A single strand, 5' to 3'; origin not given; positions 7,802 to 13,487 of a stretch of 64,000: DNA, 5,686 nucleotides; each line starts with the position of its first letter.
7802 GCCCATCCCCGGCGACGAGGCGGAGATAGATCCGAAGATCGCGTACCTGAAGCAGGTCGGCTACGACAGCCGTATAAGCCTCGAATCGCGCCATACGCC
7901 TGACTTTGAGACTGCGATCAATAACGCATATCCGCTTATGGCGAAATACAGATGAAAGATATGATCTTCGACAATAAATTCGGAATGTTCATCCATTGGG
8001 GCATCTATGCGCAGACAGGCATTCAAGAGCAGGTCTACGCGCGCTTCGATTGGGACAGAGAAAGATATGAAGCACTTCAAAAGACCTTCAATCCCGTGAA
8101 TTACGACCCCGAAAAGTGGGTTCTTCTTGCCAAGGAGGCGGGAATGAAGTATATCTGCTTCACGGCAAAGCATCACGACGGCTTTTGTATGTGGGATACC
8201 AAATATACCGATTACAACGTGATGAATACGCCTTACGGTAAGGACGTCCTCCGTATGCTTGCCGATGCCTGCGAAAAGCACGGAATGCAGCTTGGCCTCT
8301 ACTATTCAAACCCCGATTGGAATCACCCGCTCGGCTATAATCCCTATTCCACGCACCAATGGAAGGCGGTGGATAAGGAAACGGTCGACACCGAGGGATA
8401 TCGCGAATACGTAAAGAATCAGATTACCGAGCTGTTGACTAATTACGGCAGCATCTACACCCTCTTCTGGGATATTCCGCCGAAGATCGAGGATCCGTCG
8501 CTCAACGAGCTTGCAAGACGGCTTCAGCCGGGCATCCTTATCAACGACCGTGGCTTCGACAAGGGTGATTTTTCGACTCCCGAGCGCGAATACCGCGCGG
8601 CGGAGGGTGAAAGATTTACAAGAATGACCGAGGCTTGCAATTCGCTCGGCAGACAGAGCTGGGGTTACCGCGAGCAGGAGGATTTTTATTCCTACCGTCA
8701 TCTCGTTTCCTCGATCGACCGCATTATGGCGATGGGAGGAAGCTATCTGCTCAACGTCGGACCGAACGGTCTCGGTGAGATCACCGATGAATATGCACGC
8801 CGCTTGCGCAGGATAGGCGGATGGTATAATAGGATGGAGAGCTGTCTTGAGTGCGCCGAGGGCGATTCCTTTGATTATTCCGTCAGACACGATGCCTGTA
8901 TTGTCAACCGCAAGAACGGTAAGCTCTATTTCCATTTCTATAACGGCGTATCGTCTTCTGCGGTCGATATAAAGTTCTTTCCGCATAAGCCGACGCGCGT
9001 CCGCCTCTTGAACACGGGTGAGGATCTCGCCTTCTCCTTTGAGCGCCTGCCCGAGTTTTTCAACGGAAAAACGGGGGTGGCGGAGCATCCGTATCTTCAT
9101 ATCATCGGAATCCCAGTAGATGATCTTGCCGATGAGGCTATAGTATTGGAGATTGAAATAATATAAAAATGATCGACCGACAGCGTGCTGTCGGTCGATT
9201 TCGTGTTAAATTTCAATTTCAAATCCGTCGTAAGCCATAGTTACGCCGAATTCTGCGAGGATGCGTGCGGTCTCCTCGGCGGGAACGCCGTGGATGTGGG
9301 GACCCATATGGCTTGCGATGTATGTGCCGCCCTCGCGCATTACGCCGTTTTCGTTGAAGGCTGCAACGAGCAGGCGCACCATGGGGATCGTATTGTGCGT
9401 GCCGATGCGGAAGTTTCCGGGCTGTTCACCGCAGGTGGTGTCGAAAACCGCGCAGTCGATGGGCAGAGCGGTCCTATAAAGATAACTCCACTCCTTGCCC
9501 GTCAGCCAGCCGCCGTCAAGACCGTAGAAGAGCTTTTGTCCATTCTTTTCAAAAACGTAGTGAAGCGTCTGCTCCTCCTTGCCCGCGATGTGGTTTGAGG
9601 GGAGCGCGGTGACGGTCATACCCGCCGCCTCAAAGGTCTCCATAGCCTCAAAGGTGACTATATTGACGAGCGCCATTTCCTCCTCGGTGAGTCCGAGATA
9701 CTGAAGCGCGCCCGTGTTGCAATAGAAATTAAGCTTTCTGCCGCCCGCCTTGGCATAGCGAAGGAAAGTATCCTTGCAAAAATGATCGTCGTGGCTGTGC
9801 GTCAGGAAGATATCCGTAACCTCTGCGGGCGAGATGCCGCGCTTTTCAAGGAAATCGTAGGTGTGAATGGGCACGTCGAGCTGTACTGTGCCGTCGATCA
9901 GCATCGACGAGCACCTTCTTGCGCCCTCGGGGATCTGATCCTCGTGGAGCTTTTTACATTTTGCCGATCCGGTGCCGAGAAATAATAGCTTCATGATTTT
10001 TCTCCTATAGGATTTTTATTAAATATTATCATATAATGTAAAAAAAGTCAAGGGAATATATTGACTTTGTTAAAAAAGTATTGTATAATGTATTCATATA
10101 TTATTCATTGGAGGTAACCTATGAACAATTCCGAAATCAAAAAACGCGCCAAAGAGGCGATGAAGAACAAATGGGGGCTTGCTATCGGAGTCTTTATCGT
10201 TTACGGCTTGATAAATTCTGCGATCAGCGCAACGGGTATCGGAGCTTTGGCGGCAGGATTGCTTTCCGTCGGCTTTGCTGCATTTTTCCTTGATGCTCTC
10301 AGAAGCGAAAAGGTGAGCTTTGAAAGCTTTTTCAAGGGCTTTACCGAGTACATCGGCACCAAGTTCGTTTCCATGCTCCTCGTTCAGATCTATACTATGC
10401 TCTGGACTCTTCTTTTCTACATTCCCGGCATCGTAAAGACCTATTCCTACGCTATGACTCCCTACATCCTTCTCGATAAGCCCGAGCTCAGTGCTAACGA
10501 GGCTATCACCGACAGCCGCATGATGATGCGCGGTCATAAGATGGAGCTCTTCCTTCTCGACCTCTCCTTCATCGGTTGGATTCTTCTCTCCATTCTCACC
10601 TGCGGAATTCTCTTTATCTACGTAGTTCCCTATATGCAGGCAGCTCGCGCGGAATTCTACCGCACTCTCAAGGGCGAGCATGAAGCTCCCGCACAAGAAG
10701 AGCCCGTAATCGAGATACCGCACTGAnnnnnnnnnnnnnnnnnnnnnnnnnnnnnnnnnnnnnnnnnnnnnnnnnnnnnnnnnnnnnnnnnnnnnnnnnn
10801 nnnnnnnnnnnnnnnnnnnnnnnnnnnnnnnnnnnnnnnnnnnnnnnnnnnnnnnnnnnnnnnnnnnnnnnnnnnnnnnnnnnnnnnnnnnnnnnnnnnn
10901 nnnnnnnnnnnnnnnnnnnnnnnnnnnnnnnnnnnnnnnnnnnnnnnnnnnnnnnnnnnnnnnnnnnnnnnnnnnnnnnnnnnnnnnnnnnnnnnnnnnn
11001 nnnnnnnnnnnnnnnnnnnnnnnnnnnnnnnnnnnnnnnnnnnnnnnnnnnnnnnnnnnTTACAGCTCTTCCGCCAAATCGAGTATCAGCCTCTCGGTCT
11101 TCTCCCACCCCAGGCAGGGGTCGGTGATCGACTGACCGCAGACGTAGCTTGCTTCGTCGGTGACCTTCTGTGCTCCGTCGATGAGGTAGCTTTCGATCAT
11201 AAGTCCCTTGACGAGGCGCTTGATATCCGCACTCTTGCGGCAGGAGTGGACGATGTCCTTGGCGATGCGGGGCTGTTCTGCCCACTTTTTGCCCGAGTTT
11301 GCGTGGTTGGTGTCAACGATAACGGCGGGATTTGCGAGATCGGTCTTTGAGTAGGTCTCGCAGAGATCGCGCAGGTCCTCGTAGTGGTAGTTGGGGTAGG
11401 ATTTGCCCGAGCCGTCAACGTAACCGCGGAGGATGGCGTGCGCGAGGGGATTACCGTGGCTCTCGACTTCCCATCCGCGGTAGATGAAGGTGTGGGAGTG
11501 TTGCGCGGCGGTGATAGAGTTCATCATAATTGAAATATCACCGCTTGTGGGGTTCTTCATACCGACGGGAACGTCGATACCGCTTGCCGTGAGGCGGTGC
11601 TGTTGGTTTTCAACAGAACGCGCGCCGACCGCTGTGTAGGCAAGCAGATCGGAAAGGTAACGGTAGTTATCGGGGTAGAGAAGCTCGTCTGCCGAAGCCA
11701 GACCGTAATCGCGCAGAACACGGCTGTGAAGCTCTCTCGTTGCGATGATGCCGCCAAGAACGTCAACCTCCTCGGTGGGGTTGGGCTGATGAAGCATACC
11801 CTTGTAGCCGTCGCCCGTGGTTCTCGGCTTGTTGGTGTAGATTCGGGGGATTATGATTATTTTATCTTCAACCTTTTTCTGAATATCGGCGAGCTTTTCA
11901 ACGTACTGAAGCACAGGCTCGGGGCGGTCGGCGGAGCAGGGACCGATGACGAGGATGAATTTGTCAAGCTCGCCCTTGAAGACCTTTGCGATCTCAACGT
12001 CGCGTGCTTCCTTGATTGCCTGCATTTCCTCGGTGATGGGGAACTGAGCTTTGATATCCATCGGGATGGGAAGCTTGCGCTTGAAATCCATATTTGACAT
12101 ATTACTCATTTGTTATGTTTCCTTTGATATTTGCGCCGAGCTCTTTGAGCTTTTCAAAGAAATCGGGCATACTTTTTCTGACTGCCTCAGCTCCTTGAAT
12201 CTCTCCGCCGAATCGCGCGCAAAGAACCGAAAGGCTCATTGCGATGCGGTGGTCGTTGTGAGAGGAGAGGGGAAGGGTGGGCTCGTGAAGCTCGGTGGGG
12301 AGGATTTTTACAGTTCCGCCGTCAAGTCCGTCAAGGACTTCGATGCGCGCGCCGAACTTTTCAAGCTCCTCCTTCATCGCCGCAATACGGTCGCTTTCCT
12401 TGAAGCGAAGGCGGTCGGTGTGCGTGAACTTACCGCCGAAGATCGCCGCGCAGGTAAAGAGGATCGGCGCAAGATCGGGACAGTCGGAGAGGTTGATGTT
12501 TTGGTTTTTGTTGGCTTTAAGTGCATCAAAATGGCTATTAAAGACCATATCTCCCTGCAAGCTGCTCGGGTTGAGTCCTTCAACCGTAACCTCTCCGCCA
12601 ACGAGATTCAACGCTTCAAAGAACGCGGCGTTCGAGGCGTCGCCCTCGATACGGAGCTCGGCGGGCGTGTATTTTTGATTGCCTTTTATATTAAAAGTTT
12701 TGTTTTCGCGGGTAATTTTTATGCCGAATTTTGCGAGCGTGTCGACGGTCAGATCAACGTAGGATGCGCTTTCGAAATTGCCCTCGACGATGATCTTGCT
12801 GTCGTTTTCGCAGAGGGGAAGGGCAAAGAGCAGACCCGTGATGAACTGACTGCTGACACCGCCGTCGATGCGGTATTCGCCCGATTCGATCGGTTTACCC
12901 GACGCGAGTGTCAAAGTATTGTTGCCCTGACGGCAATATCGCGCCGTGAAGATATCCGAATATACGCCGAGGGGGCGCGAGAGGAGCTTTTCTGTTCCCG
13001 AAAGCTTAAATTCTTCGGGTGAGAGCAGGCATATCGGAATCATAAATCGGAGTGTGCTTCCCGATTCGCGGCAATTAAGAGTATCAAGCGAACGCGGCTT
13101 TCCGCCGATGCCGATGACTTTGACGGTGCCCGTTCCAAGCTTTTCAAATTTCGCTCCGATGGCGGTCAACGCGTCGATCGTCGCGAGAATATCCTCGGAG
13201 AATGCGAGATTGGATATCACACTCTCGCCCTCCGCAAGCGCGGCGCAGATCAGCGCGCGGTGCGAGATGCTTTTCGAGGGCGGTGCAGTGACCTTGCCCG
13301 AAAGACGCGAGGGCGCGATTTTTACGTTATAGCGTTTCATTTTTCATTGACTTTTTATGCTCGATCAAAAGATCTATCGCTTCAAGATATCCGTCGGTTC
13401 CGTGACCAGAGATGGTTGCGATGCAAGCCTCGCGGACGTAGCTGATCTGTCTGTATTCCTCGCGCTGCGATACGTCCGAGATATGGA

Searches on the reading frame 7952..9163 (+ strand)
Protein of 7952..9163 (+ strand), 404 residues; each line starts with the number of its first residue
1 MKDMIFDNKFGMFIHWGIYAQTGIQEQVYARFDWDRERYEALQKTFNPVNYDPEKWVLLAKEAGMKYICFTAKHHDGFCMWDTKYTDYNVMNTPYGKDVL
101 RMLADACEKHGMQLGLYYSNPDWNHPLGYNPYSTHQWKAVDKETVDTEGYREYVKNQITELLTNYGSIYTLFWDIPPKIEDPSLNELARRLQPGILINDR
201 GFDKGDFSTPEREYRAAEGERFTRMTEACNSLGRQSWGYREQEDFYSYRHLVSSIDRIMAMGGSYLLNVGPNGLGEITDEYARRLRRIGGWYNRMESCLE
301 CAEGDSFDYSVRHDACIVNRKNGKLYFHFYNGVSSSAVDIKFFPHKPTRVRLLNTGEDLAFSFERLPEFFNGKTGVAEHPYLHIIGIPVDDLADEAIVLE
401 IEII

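Call 53: search_protein_families(library=pfam, proteins=[window:7952-9163:+], max_evalue=0.00001)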
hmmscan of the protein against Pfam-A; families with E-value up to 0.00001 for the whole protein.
window:7952-9163:+ (404 aa): 1 family
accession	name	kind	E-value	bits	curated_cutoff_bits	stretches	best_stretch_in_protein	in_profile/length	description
PF01120.23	Alpha_L_fucos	-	9.5e-72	242.7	25.2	1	7-293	32-341/345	Alpha-L-fucosidase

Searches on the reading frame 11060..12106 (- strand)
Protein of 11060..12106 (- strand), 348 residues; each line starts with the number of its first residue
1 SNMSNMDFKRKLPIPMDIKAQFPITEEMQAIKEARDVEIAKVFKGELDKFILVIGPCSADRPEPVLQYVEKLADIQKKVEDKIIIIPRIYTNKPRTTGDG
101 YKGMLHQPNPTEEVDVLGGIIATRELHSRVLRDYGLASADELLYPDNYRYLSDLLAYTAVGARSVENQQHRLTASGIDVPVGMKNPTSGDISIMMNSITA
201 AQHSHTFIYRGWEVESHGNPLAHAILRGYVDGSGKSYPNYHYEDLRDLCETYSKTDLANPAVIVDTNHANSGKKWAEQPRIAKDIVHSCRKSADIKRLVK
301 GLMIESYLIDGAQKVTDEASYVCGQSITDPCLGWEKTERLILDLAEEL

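Call 53: search_protein_families(library=pfam, proteins=[window:11060-12106:-], max_evalue=0.00001)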
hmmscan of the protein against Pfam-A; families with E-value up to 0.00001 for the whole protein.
window:11060-12106:- (348 aa): 1 family
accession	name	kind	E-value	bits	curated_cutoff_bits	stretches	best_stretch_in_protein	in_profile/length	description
PF00793.26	DAHP_synth_1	-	1.7e-47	162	25.5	1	35-339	8-267/270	DAHP synthetase I family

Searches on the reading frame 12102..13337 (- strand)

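Call 53: search_protein_families(library=pfam, proteins=[window:12102-13337:-], max_evalue=0.00001)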
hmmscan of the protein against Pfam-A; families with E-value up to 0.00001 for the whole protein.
window:12102-13337:- (411 aa): 1 family
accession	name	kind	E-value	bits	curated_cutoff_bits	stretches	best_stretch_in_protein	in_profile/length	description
PF00275.25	EPSP_synthase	-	3.6e-75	253.7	22.8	1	9-397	4-417/417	EPSP synthase (3-phosphoshikimate 1-carboxyvinyltransferase)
